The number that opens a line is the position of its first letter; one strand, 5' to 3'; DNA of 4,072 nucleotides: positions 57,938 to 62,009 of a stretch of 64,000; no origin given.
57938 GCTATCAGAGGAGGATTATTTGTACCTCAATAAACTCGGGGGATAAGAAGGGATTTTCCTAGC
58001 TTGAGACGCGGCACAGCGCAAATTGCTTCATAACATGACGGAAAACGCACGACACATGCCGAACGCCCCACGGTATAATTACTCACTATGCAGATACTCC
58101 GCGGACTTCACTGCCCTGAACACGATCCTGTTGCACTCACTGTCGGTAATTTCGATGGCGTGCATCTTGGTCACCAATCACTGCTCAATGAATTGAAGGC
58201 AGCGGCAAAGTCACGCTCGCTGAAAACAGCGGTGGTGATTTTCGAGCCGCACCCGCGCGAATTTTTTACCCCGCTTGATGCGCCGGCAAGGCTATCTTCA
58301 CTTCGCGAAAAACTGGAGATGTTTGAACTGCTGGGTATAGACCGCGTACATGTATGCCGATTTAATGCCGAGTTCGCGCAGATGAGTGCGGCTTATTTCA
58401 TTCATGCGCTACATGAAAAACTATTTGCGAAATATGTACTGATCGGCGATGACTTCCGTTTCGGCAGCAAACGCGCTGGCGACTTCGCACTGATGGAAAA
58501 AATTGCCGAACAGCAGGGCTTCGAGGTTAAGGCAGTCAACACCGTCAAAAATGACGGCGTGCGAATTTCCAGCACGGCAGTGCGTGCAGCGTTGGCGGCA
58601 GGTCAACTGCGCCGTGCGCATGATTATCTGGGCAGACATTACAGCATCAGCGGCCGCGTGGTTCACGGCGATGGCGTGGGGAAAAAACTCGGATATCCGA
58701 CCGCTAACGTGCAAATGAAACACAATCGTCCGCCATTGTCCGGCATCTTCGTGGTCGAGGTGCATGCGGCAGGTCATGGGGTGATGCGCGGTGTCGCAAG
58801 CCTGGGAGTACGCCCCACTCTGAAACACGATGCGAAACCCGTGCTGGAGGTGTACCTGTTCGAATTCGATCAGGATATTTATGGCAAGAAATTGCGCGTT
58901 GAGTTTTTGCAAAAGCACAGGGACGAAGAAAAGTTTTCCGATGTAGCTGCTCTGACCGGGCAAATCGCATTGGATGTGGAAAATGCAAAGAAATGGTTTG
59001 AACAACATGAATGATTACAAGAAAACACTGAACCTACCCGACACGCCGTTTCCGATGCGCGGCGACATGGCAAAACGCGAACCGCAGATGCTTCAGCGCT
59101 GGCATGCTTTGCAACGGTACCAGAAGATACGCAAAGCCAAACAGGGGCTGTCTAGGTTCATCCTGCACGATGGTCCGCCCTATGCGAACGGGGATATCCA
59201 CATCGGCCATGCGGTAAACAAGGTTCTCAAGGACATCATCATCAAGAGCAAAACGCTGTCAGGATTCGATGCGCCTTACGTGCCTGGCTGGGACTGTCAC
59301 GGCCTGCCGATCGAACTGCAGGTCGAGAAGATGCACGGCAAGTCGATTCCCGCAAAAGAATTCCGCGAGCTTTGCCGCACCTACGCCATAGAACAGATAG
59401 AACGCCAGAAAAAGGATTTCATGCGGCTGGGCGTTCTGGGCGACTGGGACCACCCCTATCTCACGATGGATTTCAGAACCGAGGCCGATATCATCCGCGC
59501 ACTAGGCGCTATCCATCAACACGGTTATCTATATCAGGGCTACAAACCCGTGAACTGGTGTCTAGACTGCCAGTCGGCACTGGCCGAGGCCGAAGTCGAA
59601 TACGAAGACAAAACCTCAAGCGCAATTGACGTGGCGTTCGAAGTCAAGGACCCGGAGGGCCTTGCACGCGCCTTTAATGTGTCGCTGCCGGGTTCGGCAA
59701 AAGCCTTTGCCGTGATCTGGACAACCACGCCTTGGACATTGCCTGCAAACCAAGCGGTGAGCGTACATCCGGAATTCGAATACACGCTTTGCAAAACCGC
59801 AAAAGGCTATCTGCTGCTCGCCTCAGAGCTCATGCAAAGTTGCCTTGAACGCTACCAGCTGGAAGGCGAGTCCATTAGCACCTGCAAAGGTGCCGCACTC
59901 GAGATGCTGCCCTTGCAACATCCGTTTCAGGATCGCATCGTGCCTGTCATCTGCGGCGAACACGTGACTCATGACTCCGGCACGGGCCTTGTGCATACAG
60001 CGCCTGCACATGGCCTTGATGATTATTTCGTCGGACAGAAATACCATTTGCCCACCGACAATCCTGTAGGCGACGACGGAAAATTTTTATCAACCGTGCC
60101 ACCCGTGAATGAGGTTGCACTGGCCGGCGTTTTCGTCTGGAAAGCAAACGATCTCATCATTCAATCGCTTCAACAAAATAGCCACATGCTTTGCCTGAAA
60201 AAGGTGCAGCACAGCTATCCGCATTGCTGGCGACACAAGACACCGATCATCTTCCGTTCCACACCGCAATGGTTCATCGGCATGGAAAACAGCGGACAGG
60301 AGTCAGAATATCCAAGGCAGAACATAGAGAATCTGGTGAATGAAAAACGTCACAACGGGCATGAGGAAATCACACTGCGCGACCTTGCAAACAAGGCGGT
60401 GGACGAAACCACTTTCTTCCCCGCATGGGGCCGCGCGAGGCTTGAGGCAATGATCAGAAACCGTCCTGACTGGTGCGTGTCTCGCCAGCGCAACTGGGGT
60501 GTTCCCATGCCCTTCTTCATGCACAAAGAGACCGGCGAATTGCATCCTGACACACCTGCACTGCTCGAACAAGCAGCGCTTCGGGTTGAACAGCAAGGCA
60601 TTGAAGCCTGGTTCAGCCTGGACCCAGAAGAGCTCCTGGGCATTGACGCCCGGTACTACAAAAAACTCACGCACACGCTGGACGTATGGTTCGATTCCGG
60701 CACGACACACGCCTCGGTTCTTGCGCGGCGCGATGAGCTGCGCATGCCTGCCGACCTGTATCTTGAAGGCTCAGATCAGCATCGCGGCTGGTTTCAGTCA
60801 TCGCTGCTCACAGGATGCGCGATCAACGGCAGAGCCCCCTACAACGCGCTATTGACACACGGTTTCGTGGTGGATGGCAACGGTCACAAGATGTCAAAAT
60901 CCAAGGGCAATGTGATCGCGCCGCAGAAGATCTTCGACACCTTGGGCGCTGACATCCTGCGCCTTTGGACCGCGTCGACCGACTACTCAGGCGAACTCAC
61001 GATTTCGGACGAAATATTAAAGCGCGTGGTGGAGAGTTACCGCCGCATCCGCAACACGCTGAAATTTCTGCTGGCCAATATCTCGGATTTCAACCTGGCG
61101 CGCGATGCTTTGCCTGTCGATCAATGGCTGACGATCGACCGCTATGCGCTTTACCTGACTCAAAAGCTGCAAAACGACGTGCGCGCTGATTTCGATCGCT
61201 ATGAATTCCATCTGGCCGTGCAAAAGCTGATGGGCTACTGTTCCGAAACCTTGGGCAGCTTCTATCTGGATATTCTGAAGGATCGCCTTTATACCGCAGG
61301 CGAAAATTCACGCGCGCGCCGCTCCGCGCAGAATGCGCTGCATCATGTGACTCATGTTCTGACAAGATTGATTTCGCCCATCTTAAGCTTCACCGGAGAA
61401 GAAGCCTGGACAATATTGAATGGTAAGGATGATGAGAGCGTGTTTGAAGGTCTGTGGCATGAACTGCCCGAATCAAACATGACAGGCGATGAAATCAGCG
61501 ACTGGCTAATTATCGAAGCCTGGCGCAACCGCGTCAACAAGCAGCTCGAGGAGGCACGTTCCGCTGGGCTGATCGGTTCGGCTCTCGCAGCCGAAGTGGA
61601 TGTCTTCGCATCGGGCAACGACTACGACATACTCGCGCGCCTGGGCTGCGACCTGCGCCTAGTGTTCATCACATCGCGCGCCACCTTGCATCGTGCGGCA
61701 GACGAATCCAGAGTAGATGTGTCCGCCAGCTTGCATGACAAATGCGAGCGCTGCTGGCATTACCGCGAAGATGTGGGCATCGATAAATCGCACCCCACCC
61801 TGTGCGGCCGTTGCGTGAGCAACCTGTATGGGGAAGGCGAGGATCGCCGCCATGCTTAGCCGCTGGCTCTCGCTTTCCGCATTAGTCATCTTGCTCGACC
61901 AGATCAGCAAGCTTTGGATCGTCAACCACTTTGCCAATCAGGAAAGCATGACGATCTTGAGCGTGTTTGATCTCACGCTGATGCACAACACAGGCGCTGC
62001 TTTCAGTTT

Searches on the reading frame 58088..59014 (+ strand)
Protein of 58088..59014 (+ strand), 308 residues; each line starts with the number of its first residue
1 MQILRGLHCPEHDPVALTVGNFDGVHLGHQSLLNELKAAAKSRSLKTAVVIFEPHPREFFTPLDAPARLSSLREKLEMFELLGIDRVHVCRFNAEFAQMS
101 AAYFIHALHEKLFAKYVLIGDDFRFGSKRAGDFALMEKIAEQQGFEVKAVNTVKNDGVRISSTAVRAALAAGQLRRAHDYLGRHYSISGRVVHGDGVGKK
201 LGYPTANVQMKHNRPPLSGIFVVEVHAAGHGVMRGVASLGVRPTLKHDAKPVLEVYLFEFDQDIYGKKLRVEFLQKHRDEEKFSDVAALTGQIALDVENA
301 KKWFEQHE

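Call 59: search_protein_families(library=pfam, proteins=[window:58088-59014:+], max_evalue=0.00001)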
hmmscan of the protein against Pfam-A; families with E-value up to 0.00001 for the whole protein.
window:58088-59014:+ (308 aa): 3 families
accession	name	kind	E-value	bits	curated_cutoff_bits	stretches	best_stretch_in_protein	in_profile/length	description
PF06574.18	FAD_syn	-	1.1e-51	175.2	27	1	11-164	4-158/158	FAD synthetase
PF01687.23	Flavokinase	-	1.1e-39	135.9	19.6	1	181-304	1-124/124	Riboflavin kinase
PF01467.32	CTP_transf_like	-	9.2e-06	26.3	21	0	17-167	1-132/133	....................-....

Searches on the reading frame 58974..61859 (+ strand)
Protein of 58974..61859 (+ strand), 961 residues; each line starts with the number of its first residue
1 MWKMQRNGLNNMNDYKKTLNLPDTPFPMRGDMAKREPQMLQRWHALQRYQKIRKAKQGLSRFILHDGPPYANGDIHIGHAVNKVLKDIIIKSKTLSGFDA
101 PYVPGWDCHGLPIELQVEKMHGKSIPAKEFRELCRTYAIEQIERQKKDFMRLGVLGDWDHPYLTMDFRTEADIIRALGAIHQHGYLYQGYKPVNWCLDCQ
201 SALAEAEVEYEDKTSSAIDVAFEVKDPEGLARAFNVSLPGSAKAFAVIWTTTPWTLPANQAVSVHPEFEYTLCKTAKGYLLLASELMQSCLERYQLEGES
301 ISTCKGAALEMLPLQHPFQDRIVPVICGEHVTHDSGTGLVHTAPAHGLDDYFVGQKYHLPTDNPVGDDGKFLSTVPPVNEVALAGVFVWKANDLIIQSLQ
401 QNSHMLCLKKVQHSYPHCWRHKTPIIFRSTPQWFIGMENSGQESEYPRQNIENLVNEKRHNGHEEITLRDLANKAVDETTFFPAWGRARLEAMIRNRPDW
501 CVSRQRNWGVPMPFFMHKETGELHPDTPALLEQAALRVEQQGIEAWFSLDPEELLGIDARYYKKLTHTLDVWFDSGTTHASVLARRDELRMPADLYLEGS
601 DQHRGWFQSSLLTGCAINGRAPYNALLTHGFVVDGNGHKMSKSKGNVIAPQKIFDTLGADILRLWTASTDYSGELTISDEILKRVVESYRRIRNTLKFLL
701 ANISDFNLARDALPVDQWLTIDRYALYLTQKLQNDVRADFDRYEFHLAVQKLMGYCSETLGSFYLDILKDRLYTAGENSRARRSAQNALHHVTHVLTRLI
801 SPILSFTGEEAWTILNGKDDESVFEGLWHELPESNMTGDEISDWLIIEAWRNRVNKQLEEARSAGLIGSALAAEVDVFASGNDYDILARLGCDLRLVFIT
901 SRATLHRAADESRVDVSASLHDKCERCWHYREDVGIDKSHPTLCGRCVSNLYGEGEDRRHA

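Call 59: search_protein_families(library=pfam, proteins=[window:58974-61859:+], max_evalue=0.00001)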
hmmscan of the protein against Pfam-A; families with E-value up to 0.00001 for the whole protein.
window:58974-61859:+ (961 aa): 7 families
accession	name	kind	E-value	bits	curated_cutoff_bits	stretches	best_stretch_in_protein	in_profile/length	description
PF00133.28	tRNA-synt_1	-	3.6e-134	448.1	22.7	1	38-677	1-413/414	tRNA synthetases class I (I, L, M and V)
PF08264.19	Anticodon_1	-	4.1e-25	88.8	25.1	1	722-875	1-146/148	Anticodon-binding domain of tRNA ligase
PF09334.17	tRNA-synt_1g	-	2e-20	73.3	20.1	1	69-209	8-136/391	tRNA synthetases class I (M)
PF06827.20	zf-FPG_IleRS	-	1.3e-09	38.1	21.3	1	923-950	3-30/30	Zinc finger found in FPG and IleRS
PF01406.26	tRNA-synt_1e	-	3.6e-07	30.3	27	0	613-685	228-299/301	tRNA synthetases class I (C) catalytic domain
PF01921.24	tRNA-synt_1f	-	9.4e-07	28.5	27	1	616-696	261-339/360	tRNA synthetases class I (K)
PF13603.12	tRNA-synt_1_2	-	9.7e-06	25.6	25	0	240-364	18-139/185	Leucyl-tRNA synthetase, editing domain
